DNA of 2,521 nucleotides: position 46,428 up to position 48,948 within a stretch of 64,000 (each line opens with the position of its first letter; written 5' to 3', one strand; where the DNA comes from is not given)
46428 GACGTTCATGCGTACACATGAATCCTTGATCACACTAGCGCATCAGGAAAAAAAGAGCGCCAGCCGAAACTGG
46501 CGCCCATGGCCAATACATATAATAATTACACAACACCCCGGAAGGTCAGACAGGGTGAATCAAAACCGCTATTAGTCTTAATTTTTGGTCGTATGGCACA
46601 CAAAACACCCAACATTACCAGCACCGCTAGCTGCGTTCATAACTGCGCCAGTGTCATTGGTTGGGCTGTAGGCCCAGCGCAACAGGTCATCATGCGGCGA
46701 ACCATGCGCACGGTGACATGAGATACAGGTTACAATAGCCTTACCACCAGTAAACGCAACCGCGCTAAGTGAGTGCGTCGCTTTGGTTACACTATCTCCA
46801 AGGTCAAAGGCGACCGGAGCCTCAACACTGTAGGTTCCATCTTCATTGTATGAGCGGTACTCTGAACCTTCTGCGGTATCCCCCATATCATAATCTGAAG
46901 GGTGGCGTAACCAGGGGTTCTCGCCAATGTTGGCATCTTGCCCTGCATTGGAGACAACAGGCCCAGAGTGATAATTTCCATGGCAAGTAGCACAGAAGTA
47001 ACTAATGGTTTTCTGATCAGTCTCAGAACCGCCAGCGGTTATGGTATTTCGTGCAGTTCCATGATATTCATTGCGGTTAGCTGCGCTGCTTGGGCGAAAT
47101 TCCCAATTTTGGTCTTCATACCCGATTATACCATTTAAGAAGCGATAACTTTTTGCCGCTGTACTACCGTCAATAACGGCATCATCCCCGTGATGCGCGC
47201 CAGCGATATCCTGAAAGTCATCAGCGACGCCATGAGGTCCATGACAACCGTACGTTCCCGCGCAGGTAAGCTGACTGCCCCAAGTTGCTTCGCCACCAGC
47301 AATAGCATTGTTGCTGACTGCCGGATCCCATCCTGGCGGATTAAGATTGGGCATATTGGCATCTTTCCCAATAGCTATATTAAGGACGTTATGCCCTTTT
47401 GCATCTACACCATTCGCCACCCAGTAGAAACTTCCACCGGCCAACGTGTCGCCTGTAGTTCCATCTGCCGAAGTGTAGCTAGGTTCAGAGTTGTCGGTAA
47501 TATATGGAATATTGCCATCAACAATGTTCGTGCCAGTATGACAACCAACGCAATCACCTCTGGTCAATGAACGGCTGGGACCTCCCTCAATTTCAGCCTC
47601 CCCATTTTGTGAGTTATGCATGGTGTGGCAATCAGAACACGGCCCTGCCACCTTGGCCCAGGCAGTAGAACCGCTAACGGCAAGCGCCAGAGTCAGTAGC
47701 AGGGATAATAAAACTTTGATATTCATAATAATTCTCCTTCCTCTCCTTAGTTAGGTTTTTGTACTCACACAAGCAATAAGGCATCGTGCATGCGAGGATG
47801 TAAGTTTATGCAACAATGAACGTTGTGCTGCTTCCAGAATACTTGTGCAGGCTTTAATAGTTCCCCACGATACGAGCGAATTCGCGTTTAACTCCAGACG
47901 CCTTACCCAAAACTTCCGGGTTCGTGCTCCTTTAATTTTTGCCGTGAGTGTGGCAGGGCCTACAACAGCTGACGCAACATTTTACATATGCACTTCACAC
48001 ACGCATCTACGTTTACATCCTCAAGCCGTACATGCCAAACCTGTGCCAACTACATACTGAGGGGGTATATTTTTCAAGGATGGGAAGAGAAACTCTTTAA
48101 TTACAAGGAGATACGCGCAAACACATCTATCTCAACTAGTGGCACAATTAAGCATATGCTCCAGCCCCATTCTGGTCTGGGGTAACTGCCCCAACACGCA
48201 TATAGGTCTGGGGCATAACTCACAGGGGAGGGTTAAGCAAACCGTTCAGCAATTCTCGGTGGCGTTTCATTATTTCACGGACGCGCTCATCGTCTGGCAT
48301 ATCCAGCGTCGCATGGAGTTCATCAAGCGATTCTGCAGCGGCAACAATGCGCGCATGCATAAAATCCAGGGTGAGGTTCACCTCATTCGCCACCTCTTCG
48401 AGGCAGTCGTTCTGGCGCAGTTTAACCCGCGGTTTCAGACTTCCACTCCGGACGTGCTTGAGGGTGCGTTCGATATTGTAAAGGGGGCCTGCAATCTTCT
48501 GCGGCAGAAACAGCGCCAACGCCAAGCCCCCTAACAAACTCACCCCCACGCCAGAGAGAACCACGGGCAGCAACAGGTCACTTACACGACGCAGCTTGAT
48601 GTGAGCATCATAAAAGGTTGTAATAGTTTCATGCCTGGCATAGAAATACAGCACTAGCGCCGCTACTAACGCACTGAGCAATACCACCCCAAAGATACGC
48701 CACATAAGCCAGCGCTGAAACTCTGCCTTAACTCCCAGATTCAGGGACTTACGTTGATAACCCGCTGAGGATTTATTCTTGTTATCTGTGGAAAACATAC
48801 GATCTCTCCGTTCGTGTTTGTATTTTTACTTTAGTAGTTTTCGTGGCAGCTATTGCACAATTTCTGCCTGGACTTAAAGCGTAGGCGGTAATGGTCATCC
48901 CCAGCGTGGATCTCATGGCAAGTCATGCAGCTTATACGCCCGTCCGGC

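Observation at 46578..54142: Two OmcS-family hexahaem cytochromes: candidate conductive-filament subunits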

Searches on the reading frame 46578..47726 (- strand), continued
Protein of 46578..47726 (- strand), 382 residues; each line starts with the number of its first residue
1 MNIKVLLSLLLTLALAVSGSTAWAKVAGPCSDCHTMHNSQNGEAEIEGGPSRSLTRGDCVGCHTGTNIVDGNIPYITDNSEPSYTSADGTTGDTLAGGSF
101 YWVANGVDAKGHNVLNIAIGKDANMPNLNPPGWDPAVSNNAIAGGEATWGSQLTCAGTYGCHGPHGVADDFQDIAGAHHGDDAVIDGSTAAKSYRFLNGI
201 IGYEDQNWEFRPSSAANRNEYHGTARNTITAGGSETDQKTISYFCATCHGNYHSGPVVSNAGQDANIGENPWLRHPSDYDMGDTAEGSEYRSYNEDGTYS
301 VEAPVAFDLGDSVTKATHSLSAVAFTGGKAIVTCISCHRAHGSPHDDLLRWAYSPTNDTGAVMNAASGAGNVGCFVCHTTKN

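Call 69: search_protein_representatives(protein=window:46578-47726:-)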
Query: 382 residues. Proteins with E-value up to 0.001 (for the whole library): 863; up to 1e-10: 599; up to 1e-30: 275. The best 150 are listed.
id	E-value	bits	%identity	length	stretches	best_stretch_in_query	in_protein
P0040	8.5e-97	341.1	57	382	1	9-381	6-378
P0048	5.2e-95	335.3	51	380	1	14-381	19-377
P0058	3.0e-93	329.5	52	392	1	5-381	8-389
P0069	1.4e-92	327.3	54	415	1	10-381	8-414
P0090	1.1e-89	317.7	49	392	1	14-381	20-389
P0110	2.4e-87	310.0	67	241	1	138-381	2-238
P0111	3.2e-87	309.6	55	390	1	11-381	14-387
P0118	2.6e-86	306.6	55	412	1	6-381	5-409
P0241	6.9e-85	301.9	52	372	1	7-381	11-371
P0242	5.9e-84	298.9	52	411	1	8-381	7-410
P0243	1.2e-80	287.9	52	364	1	5-380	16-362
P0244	1.1e-79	284.8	52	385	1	6-381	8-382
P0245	7.3e-79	282.1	51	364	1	7-382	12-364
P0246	1.4e-78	281.2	45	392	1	5-381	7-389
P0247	1.5e-77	277.8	51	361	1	6-381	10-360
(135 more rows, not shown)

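Call 84: predict_structure(alignment_id=A4)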
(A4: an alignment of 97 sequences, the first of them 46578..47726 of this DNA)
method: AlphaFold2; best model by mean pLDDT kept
length: 382 residues; sequences in the alignment: 97
mean_pLDDT: 79.9   pTM: 0.81
mean pLDDT of the five models: 79.9, 78.2, 77.0, 71.3, 68.8
residues with pLDDT >= 90: 105; 70-90: 190; 50-70: 72; < 50: 15
segments of 3 or more residues with pLDDT < 50: 38-46
pLDDT, mean of each block of 10 residues (from residue 1): 91 83 58 58 49 70 79 82 77 76 86 86 80 84 86 92 92 89 96 95 87 86 86 86 89 65 58 64 86 88 92 96 92 87 82 59 57 74 49
secondary structure, 60 per line:
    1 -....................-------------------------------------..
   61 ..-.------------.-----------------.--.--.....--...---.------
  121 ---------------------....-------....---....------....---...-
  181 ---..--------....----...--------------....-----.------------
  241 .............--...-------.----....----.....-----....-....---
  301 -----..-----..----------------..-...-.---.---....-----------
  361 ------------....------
elements in order: H2-21 H59-62 H101-105 H142-145 E153-156 E160-163 H170-173 E202-204 E219-222 H241-253 H271-274 H289-292 H294-297 H373-376

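Call 86: fold_search(model_id=the predicted structure, library=pdb)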
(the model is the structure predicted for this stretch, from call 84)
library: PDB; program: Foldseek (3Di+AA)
matches with E <= 10: 1; with E <= 0.001: 0
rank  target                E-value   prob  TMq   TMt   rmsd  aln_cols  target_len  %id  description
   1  7tfs                  1.3e+00  0.06  0.16  0.27  13.7       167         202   22  Cryo-EM of the OmcE nanowires from Geobacter sulfurreducens (released 2022-05-04)

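Call 90: find_encoding_contigs(protein=P0003, flank=10000, max_places=1)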
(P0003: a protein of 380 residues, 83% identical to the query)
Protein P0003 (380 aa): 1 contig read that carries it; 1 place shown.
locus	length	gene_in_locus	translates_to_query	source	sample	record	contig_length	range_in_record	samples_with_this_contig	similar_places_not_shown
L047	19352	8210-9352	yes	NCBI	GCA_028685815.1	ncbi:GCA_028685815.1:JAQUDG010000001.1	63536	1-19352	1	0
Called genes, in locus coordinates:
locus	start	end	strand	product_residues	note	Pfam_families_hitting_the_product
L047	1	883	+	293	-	PF09699:Paired_CXXCH_1, PF14522:Cytochrome_C7 (faint), PF14537:Cytochrom_c3_2 (faint), PF22113:Mtrc-MtrF_II-IV_dom (faint), PF09699:Paired_CXXCH_1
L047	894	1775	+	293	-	-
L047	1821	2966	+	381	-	PF14522:Cytochrome_C7 (faint), PF09699:Paired_CXXCH_1 (weak)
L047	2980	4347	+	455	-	PF22113:Mtrc-MtrF_II-IV_dom (faint), PF09699:Paired_CXXCH_1 (faint)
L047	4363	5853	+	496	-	-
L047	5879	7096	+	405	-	PF09699:Paired_CXXCH_1 (faint), PF14522:Cytochrome_C7 (faint)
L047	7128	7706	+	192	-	-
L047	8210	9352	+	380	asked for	PF09699:Paired_CXXCH_1 (faint)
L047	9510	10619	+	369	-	PF13188:PAS_8 (weak), PF00989:PAS, PF08448:PAS_4, PF13426:PAS_9, PF00990:GGDEF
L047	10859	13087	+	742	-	PF05228:CHASE4, PF00672:HAMP (weak), PF00989:PAS, PF08448:PAS_4 (weak), PF13426:PAS_9, PF00512:HisKA, PF02518:HATPase_c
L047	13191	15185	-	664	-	PF00456:Transketolase_N, PF02779:Transket_pyr, PF22613:Transketolase_C_1, PF02780:Transketolase_C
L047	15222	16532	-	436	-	PF00155:Aminotran_1_2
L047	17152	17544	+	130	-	PF00507:Oxidored_q4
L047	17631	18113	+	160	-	PF01058:Oxidored_q6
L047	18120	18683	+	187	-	PF00329:Complex1_30kDa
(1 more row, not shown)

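Call 91: find_encoding_contigs(protein=P0006, flank=10000, max_places=1)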
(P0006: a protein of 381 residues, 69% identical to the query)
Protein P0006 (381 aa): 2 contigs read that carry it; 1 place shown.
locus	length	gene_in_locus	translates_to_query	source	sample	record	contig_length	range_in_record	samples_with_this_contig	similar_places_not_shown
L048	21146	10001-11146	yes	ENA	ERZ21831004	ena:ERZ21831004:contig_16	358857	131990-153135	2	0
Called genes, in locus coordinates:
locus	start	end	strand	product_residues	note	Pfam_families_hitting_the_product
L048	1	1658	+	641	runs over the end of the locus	-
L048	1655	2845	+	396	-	PF14522:Cytochrome_C7 (faint), PF14537:Cytochrom_c3_2 (faint), PF09699:Paired_CXXCH_1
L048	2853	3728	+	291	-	-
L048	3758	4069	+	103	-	-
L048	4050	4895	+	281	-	PF09699:Paired_CXXCH_1 (weak)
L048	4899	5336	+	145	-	-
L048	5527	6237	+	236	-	PF09699:Paired_CXXCH_1 (faint)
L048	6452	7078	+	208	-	-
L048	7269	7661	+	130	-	-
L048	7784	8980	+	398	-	PF14522:Cytochrome_C7 (faint), PF14537:Cytochrom_c3_2 (faint), PF09699:Paired_CXXCH_1 (weak)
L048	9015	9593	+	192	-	-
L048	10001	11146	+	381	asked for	PF22113:Mtrc-MtrF_II-IV_dom (faint), PF14522:Cytochrome_C7 (faint), PF09699:Paired_CXXCH_1 (weak)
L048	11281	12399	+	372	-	PF00989:PAS, PF08448:PAS_4 (weak), PF13188:PAS_8 (faint), PF13426:PAS_9, PF00990:GGDEF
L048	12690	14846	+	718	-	PF05228:CHASE4, PF00672:HAMP (weak), PF00989:PAS, PF08448:PAS_4, PF13426:PAS_9, PF00512:HisKA, PF02518:HATPase_c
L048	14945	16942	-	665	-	PF00456:Transketolase_N, PF02779:Transket_pyr, PF02780:Transketolase_C, PF22613:Transketolase_C_1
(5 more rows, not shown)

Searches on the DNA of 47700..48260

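Call 48: search_rna_families(source=window, start=47700, end=48260, threshold=evalue, max_evalue=1)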
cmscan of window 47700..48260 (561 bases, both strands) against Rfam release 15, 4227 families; matches with E-value up to 1: 0.
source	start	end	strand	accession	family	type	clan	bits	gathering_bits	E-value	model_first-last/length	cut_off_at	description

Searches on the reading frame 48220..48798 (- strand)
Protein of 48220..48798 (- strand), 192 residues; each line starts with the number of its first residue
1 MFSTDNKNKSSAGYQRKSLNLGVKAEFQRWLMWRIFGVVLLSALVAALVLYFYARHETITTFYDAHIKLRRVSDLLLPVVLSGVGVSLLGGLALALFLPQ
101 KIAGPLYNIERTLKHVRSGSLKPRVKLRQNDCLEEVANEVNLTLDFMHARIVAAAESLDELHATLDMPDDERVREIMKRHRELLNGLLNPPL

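Call 6: search_protein_families(library=pfam, proteins=[window:48220-48798:-], max_evalue=0.1)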
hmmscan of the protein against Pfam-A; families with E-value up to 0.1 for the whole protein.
window:48220-48798:- (192 aa): 1 family
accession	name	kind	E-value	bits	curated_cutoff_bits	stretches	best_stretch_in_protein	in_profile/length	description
PF00957.27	Synaptobrevin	-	0.03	14.6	26.4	0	4-51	40-87/89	Synaptobrevin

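Call 7: search_protein_families(library=ncbifam, proteins=[window:48220-48798:-], max_evalue=0.1)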
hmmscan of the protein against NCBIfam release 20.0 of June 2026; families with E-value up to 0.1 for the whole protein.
window:48220-48798:- (192 aa): 5 families
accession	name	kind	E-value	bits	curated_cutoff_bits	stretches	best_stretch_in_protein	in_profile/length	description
NF033094.0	HK_VanS_O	exception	0.0015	17.9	720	1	65-153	27-123/345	vancomycin resistance histidine kinase VanS-O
NF033092.0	HK_WalK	equivalog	0.0016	17.1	725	1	79-157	178-252/594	cell wall metabolism sensor histidine kinase WalK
NF058645.1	MCPCtpMPsAe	equivalog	0.013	14.3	900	1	70-166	198-295/558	methyl-accepting chemotaxis protein CtpM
NF007423.1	PRK09966.1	equivalog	0.057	12.3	325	0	77-150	150-224/390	diguanylate cyclase DgcN/YfiN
NF012226.0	AdeS_HK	equivalog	0.071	12.3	500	1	38-137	21-118/353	two-component sensor histidine kinase AdeS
